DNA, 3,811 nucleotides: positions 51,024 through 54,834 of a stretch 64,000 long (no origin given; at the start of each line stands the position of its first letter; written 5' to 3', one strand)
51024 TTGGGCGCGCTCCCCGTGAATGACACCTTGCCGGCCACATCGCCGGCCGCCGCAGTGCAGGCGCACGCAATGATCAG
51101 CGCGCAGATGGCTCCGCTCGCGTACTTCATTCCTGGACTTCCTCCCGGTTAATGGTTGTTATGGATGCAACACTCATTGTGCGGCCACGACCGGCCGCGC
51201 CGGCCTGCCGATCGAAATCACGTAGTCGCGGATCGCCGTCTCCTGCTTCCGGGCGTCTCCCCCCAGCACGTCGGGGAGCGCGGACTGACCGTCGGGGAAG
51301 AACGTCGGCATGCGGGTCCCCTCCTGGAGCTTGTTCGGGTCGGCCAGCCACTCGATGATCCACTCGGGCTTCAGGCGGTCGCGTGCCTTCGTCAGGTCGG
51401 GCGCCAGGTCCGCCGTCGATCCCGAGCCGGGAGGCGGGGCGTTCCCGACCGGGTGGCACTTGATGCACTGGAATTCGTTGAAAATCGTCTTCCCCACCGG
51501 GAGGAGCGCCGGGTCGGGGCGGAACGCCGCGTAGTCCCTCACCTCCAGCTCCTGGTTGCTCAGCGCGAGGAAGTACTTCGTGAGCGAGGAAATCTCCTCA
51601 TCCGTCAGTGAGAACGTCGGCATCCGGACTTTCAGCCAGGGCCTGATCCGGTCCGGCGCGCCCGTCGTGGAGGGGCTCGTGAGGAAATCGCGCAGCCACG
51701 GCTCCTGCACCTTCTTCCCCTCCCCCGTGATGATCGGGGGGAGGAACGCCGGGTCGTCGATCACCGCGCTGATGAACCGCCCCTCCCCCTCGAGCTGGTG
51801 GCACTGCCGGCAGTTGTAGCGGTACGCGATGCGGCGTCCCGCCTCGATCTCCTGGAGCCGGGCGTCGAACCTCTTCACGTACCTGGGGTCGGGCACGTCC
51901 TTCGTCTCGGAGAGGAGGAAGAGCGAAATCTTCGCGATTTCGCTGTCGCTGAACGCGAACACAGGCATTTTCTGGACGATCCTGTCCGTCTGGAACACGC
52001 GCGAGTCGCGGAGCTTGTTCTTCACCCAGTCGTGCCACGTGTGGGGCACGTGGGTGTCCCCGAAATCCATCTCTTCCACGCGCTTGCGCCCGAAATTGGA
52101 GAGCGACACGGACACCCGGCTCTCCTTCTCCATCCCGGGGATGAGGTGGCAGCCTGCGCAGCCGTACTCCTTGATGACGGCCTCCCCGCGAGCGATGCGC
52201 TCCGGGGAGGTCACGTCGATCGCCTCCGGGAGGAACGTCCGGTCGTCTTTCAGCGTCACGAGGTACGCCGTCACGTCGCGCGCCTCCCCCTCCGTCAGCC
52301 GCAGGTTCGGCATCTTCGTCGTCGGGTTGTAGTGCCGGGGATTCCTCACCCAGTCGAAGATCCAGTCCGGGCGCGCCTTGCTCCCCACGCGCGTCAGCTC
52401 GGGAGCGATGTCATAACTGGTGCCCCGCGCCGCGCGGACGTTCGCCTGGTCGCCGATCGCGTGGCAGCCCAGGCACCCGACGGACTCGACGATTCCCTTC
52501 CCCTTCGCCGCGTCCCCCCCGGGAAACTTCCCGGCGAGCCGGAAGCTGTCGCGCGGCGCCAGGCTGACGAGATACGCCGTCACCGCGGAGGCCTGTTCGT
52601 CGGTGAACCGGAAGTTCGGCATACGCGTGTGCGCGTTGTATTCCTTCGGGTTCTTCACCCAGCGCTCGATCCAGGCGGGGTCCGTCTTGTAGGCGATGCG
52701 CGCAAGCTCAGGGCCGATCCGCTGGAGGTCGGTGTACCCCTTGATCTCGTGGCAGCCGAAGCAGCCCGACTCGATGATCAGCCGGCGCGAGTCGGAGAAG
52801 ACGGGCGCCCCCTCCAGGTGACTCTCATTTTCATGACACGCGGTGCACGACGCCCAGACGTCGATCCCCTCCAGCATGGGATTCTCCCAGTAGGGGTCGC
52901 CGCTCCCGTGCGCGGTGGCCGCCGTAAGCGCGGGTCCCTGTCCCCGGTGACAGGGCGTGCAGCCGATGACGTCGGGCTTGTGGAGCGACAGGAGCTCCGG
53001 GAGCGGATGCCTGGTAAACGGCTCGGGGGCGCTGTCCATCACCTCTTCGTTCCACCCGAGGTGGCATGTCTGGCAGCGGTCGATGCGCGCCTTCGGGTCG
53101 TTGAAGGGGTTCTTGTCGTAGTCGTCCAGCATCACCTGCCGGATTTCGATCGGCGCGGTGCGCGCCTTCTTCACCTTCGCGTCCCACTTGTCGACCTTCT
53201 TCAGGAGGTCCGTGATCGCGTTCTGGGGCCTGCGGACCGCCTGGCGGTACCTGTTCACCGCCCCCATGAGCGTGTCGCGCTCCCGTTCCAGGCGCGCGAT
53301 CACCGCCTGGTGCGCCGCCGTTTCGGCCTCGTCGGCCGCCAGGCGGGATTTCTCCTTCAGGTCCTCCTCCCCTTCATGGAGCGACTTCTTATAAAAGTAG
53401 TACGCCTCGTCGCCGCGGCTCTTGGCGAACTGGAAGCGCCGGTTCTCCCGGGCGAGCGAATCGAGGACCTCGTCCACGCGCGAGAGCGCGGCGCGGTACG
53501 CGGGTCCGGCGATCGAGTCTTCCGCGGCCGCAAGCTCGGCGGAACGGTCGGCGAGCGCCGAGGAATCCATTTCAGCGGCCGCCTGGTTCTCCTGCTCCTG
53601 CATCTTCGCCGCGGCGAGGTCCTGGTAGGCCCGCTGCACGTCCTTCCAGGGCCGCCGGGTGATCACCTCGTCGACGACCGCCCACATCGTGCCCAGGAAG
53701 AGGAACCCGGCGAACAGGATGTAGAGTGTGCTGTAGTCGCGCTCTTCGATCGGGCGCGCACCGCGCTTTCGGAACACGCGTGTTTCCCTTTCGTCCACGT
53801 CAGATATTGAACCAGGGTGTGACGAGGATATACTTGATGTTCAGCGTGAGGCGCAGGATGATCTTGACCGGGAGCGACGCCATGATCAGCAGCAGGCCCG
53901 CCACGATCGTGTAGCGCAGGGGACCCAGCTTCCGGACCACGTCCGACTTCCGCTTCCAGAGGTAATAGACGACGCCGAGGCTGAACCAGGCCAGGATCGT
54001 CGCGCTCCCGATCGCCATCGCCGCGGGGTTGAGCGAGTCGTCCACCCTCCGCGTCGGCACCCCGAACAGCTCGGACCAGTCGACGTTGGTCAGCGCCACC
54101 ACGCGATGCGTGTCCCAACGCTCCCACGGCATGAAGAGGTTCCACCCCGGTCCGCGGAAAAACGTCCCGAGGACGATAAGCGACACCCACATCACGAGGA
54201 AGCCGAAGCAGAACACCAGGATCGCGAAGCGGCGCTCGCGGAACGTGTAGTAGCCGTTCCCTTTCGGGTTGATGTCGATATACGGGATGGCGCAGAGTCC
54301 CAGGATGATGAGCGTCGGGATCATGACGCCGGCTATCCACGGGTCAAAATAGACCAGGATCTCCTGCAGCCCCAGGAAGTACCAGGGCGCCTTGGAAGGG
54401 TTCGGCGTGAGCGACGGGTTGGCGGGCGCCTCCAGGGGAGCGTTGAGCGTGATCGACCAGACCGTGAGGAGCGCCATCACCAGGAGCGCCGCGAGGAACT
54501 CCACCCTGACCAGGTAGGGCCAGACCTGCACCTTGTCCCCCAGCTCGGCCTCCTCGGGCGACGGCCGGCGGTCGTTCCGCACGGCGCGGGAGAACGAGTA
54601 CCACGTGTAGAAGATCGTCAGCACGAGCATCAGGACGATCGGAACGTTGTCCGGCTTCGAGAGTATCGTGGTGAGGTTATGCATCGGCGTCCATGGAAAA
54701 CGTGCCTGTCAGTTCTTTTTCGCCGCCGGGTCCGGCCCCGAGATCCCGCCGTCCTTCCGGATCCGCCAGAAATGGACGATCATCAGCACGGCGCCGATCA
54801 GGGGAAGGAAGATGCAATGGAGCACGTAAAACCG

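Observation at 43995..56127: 14-gene respiratory super-operon: Rieske/cyt b -> octahaem c -> cupredoxin -> aa3 oxidase -> haem A synthesis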

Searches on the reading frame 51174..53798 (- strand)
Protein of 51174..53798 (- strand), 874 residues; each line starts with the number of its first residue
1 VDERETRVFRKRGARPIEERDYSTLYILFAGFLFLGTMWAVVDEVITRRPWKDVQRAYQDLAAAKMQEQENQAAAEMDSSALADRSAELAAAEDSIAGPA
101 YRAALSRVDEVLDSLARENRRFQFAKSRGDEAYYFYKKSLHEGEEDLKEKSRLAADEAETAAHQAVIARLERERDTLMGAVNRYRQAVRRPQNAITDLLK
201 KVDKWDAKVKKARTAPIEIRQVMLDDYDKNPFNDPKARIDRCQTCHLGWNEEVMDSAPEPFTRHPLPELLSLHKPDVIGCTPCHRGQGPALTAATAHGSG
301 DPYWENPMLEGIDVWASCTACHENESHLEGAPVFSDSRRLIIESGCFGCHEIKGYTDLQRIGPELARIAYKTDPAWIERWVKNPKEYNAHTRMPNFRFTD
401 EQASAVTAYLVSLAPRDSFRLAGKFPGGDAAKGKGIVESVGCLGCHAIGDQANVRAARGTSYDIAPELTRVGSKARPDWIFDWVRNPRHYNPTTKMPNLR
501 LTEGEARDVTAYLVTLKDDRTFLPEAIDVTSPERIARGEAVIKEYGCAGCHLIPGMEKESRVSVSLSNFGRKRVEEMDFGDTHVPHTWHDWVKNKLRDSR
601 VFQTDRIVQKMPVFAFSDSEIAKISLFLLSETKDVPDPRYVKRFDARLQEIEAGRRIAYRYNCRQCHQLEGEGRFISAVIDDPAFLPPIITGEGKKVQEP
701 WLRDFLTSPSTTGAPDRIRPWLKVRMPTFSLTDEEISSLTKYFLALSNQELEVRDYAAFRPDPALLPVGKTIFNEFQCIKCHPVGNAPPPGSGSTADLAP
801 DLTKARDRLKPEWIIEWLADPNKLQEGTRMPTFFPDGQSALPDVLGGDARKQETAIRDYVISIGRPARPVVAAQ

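Call 5: search_protein_families(library=pfam, proteins=[window:51174-53798:-], max_evalue=0.01)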
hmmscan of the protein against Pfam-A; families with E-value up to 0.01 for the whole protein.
window:51174-53798:- (874 aa): 6 families
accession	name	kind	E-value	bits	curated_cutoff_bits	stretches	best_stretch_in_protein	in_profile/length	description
PF00034.26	Cytochrom_C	-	1.5e-35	122.8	21.3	3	340-413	7-89/90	Cytochrome c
PF13442.11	Cytochrome_CBB3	-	2e-28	98.9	27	2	341-410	9-68/68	Cytochrome C oxidase, cbb3-type, subunit III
PF02433.20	FixO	-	1.5e-11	44.6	29.6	2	359-404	100-145/219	Cytochrome C oxidase, mono-heme subunit/FixO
PF14537.11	Cytochrom_c3_2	-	2.6e-06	28.2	25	0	273-325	2-36/79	Cytochrome c3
PF14522.11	Cytochrome_C7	-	3e-06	27.4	24.8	0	277-350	13-66/67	Cytochrome c7 and related cytochrome c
PF22113.1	Mtrc-MtrF_II-IV_dom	-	0.0088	16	30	1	237-326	79-167/176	Outer membrane cytochrome MtrC/MtrF-like, domains II/IV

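Call 15: find_related_loci(query=window:51174-53798:-, collection=genome_contigs, flank=10000)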
Query window:51174-53798:- (874 aa) in genome_contigs; peptide patterns used: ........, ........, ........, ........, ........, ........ (x = any residue, [..] = any of these).
25 stretches matched a pattern; 9 encode a relative of the query (tblastn E <= 1e-3); 9 distinct loci.
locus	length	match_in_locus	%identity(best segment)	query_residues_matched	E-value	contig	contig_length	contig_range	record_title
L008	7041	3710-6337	77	1-874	0e+0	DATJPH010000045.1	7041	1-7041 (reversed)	MAG TPA_asm: Bacteroidota bacterium isolate SMAG_U14908 k141_1662012, whole genome shotgun sequence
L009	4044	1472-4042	49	6-846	0e+0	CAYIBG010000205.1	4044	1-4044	MAG TPA_asm: uncultured Ignavibacteriaceae bacterium isolate ERP119705_co1_736 genome assembly, contig: NODE_42588_lengt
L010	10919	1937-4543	61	8-872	0e+0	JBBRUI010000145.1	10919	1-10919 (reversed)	MAG: Bacteroidota bacterium isolate La3_concoct.179 La3_concoct.179_K_3726622_L_10919_cov_10.0000, whole genome shotgun 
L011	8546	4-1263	68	328-867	0e+0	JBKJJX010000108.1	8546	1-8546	MAG: Bacteroidota bacterium isolate ant_bin.22 S1Ck117_5416700_flag_1_multi_9.0000_len_8546, whole genome shotgun sequen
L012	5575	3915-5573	50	8-865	0e+0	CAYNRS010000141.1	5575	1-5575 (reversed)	MAG TPA_asm: uncultured Ignavibacteriaceae bacterium isolate binchicken_co21_380 genome assembly, contig: NODE_18266_len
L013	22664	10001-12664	51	1-872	0e+0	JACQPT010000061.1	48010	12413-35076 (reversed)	MAG: Ignavibacteriales bacterium isolate NC_groundwater_1314_Ag_S-0.2um_51_42 S_p2_S4_coassembly_k141_816373, whole geno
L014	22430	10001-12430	30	138-863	2e-105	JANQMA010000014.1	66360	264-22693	MAG: Candidatus Omnitrophota bacterium isolate PL25a_bin.80 k99_4357068, whole genome shotgun sequence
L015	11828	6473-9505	35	214-833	1e-102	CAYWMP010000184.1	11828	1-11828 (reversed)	MAG TPA_asm: uncultured Desulfobacteraceae bacterium isolate SRP167671_co1_137 genome assembly, contig: NODE_6408_length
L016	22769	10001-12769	29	49-864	3e-117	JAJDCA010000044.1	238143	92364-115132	MAG: Candidatus Omnitrophota bacterium isolate OFTM38 OFTM38_43, whole genome shotgun sequence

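Call 36: search_solved_structures(query=window:51174-53798:-, max_evalue=0.01)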
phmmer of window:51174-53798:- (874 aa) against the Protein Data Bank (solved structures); distinct sequences matched with E-value up to 0.01: 1.
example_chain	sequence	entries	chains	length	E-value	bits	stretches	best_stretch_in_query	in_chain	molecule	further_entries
2l4d_A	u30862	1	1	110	0.00017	22.9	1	769-851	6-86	SCO1/SenC family protein/cytochrome c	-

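Call 45: find_homologous_proteins(query=window:51174-53798:-, max_evalue=1e-20)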
Query window:51174-53798:- (874 aa): 1528 proteins with E <= 1e-20 among 8000 candidates; the best 120 are listed.
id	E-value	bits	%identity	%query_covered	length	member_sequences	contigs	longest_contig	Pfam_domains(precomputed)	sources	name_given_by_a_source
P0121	0.0e+0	2040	100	100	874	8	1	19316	PF14537.12,PF02433.21,PF13442.12,PF00034.27,PF14522.12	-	-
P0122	0.0e+0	1796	87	98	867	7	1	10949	PF14537.12,PF02433.21,PF13442.12,PF00034.27,PF14522.12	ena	-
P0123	0.0e+0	1622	77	100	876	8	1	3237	PF14537.12,PF02433.21,PF13442.12,PF00034.27,PF14522.12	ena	-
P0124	0.0e+0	1605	77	99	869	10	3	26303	PF14537.12,PF02433.21,PF13442.12,PF00034.27,PF14522.12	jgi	-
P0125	0.0e+0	1598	76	99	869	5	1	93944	PF14537.12,PF02433.21,PF02085.22,PF13442.12,PF00034.27,PF14522.12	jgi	jgi:mono/diheme cytochrome c family protein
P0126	0.0e+0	1597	77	99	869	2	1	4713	PF14537.12,PF02433.21,PF02085.22,PF13442.12,PF00034.27,PF14522.12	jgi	jgi:cbb3-type cytochrome oxidase cytochrome c subunit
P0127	0.0e+0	1595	77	99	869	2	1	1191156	PF14537.12,PF02433.21,PF13442.12,PF00034.27,PF14522.12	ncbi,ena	-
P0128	0.0e+0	1590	75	100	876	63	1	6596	PF14537.12,PF02433.21,PF02085.22,PF13442.12,PF00034.27,PF14522.12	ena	-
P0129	0.0e+0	1587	76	99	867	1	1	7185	PF14537.12,PF02433.21,PF13442.12,PF00034.27,PF14522.12,PF22113.2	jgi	jgi:mono/diheme cytochrome c family protein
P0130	0.0e+0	1584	78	97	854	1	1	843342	PF14537.12,PF02433.21,PF13442.12,PF00034.27,PF14522.12,PF22113.2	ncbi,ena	-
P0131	0.0e+0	1580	75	100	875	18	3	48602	PF14537.12,PF02433.21,PF13442.12,PF00034.27,PF14522.12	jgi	jgi:cytochrome c2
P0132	0.0e+0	1544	75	99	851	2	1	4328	PF14537.12,PF02433.21,PF02085.22,PF13442.12,PF00034.27,PF14522.12,PF22113.2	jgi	-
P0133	0.0e+0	1456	69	99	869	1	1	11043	PF14537.12,PF14495.12,PF02433.21,PF13442.12,PF00034.27,PF14522.12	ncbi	ncbi:MAG: c-type cytochrome [Bacteroidota bacterium]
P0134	0.0e+0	1431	69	99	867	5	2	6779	PF14537.12,PF14495.12,PF02433.21,PF13442.12,PF00034.27,PF14522.12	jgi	-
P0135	0.0e+0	1422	69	99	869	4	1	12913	PF14537.12,PF02433.21,PF13442.12,PF00034.27,PF14522.12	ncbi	-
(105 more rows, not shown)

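Call 56: search_protein_families(library=ncbifam, proteins=[window:51174-53798:-], max_evalue=0.01)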
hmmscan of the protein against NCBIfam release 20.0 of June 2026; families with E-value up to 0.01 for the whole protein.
window:51174-53798:- (874 aa): 14 families
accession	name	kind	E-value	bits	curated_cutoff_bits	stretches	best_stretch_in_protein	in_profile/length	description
TIGR04485.1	thiosulf_SoxX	equivalog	6.4e-31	106.9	61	3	442-516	5-78/78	sulfur oxidation c-type cytochrome SoxX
NF040971.1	cytc_ExtS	equivalog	2e-17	63.3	100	2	273-411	35-148/262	selenite/tellurite reduction operon c-type cytochrome lipoprotein ExtS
NF011055.0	PRK14487.1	subfamily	2e-13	50.3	218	1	359-406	106-153/212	cbb3-type cytochrome c oxidase subunit II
TIGR02603.1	CxxCH_TIGR02603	domain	4.4e-13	49.4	68.15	0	769-823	6-52/134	putative heme-binding domain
TIGR00782.1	ccoP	equivalog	1.1e-11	44.6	179.95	0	381-517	157-282/285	cytochrome-c oxidase, cbb3-type subunit III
NF050122.1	bc1_QcrC_actin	exception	3.5e-10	39.6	200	0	614-677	100-161/253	cytochrome bc1 complex diheme cytochrome c subunit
NF045774.1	cytochro_C551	exception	9.3e-10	38.4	118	0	334-411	38-107/110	cytochrome c551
TIGR00781.1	ccoO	equivalog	1.9e-09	37.5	200.65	1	359-409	100-150/232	cytochrome-c oxidase, cbb3-type subunit II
NF011054.0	PRK14486.1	equivalog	2.5e-09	37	447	1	359-404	101-146/294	putative bifunctional cbb3-type cytochrome c oxidase subunit II/cytochrome c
NF045773.1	cytochro_C550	exception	7e-08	32.4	125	0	336-411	50-117/118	cytochrome c550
NF011053.0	PRK14485.1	subfamily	5.7e-07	28.1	1080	0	359-404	589-634/716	putative bifunctional cbb3-type cytochrome c oxidase subunit I/II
TIGR04494.1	c550_PedF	equivalog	8.4e-06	25.7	122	0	650-672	50-71/133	cytochrome c-550 PedF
NF043008.1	Cyt550_Brdyrhiz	equivalog_domain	0.0049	17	240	0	421-454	18-49/131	cytochrome c-550 CycA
TIGR02971.1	heterocyst_DevB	subfamily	0.0071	15.8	129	0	33-130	38-131/327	ABC exporter membrane fusion protein, DevB family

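Call 63: predict_structure(alignment_id=A2)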
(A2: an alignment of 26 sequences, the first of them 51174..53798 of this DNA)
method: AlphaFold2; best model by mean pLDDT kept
length: 874 residues; sequences in the alignment: 26
mean_pLDDT: 72.8   pTM: 0.60
mean pLDDT of the five models: 72.8, 71.5, 67.2, 63.2, 62.3
residues with pLDDT >= 90: 84; 70-90: 493; 50-70: 174; < 50: 123
segments of 3 or more residues with pLDDT < 50: 1-16, 43-50, 216-249, 258-270, 278-281, 288-307, 712-715, 787-797, 866-874
pLDDT, mean of each block of 10 residues (from residue 1): 44 48 66 67 47 61 84 86 89 86 90 91 89 88 85 91 92 89 87 86 84 54 35 37 43 55 41 49 50 39 48 73 76 83 76 72 78 86 82 79 91 71 70 86 81 78 71 86 81 71 87 89 77 92 80 74 60 57 66 76 60 76 83 57 77 84 80 80 70 74 71 50 62 85 83 77 90 84 58 46 80 85 70 80 87 92 59 32
secondary structure, 60 per line:
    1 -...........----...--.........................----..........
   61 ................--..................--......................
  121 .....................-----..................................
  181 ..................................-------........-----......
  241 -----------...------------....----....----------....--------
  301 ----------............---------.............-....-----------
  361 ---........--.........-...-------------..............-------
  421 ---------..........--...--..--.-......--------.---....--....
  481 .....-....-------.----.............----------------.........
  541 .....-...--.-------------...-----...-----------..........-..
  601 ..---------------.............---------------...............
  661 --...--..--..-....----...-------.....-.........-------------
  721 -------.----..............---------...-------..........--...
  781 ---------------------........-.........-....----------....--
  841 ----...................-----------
elements in order (helices of 4 or more, strands of 3 or more residues): H2-12 H22-46 H51-76 H79-96 H99-141 H147-214 E222-229 E235-240 H267-270 H275-278 H289-292 H311-322 H332-344 H346-349 H365-371 H374-382 H400-413 H430-439 H453-458 H471-474 H477-485 H487-490 H503-515 H532-545 H588-597 H599-602 H618-630 H646-660 H675-678 H693-696 H699-707 H733-746 H766-775 H802-808 H811-819 H821-824 H849-863

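Call 67: fold_search(model_id=the predicted structure, library=pdb)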
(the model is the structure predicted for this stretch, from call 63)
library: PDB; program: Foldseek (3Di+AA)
matches with E <= 10: 411; with E <= 0.001: 0
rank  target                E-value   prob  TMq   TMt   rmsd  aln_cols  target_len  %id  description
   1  9hmx_A                2.7e-01  0.82  0.06  0.25  15.9       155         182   19  Structure of SteB-RipA complex from Mycobacterium tuberculosis (released 2025-07-30)
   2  6ewy                  3.9e-01  0.77  0.09  0.25  14.1       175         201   19  RipA Peptidoglycan hydrolase (Rv1477, Mycobacterium tuberculosis) N-terminal domain (released 2018-05-02)
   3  5gox_A                4.1e-01  0.99  0.11  0.42  11.2       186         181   13  Eukaryotic Rad50 Functions as A Rod-shaped Dimer (released 2017-02-01)
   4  5xg2                  5.3e-01  0.60  0.08  0.21  20.2       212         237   13  Crystal structure of a coiled-coil segment (residues 345-468 and 694-814) of Pyrococcus yayanosii Smc (released 2017-06-07)
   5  3vkh_B                5.7e-01  0.63  0.07  0.03  14.7       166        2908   14  X-ray structure of a functional full-length dynein motor domain (released 2012-03-14)
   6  6djl_C                6.0e-01  0.98  0.10  0.33  13.2       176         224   13  Crystal structure of the Rab11 GEF SH3BP5 bound to nucleotide free Rab11A (released 2018-09-26)
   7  6ixf_B                6.2e-01  0.99  0.10  0.36  11.8       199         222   14  Crystal structure of SeMet apo SH3BP5 (P41) (released 2019-03-20)
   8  2b5u_A                6.2e-01  0.99  0.11  0.19  16.9       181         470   10  Crystal Structure Of Colicin E3 V206C Mutant In Complex With Its Immunity Protein (released 2006-11-07)
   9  4dcn_C                6.7e-01  0.57  0.09  0.26  24.2       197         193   17  Crystal Structure Analysis of the Arfaptin2 BAR domain in Complex with ARL1 (released 2012-06-13)
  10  3vkg_A                6.7e-01  0.41  0.06  0.02  18.5       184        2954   15  X-ray structure of an MTBD truncation mutant of dynein motor domain (released 2012-03-14)
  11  6ixf_A                7.0e-01  0.72  0.09  0.27  13.9       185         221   12  Crystal structure of SeMet apo SH3BP5 (P41) (released 2019-03-20)
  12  7o3w_A                7.6e-01  0.99  0.10  0.38  17.6       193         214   14  Structural basis for VIPP1 oligomerization and maintenance of thylakoid membrane integrity (released 2021-06-30)
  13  6ixg_B                7.6e-01  0.51  0.08  0.24  13.8       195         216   14  Crystal structure of native apo SH3BP5 (P41) (released 2019-03-20)
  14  3vkg_B                8.0e-01  0.98  0.11  0.04  12.3       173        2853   15  X-ray structure of an MTBD truncation mutant of dynein motor domain (released 2012-03-14)
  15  6ixg_A                8.3e-01  0.94  0.11  0.33  10.7       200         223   14  Crystal structure of native apo SH3BP5 (P41) (released 2019-03-20)
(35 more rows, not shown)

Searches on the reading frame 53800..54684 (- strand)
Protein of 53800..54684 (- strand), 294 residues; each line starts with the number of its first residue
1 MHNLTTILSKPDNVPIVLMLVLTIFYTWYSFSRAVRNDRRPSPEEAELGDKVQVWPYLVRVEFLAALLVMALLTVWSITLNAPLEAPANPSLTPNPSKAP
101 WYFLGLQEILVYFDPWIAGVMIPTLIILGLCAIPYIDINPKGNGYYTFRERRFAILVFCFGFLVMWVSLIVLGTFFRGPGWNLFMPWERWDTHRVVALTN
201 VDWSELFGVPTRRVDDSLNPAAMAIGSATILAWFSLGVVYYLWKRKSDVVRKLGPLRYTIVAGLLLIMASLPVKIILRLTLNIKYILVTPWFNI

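Call 5: search_protein_families(library=pfam, proteins=[window:53800-54684:-], max_evalue=0.01)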
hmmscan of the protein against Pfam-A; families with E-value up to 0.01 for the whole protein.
window:53800-54684:- (294 aa): 1 family
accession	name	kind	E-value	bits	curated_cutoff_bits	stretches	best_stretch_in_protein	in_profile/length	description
PF00032.22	Cytochrom_B_C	-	4.5e-06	27.3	20.7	1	87-165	1-78/102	Cytochrome b(C-terminal)/b6/petD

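Call 56: search_protein_families(library=ncbifam, proteins=[window:53800-54684:-], max_evalue=0.01)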
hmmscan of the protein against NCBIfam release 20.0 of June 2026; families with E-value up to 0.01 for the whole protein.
window:53800-54684:- (294 aa): 2 families
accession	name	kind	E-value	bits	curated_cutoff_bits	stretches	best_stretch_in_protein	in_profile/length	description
NF040970.1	memb_ExtQ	equivalog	9.8e-16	58.2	150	1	54-186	4-133/134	selenite/tellurite reduction operon b-type cytochrome membrane protein ExtQ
TIGR01156.1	cytb6_f_IV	equivalog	0.00034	20.5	127.05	1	67-167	45-143/160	cytochrome b6-f complex subunit IV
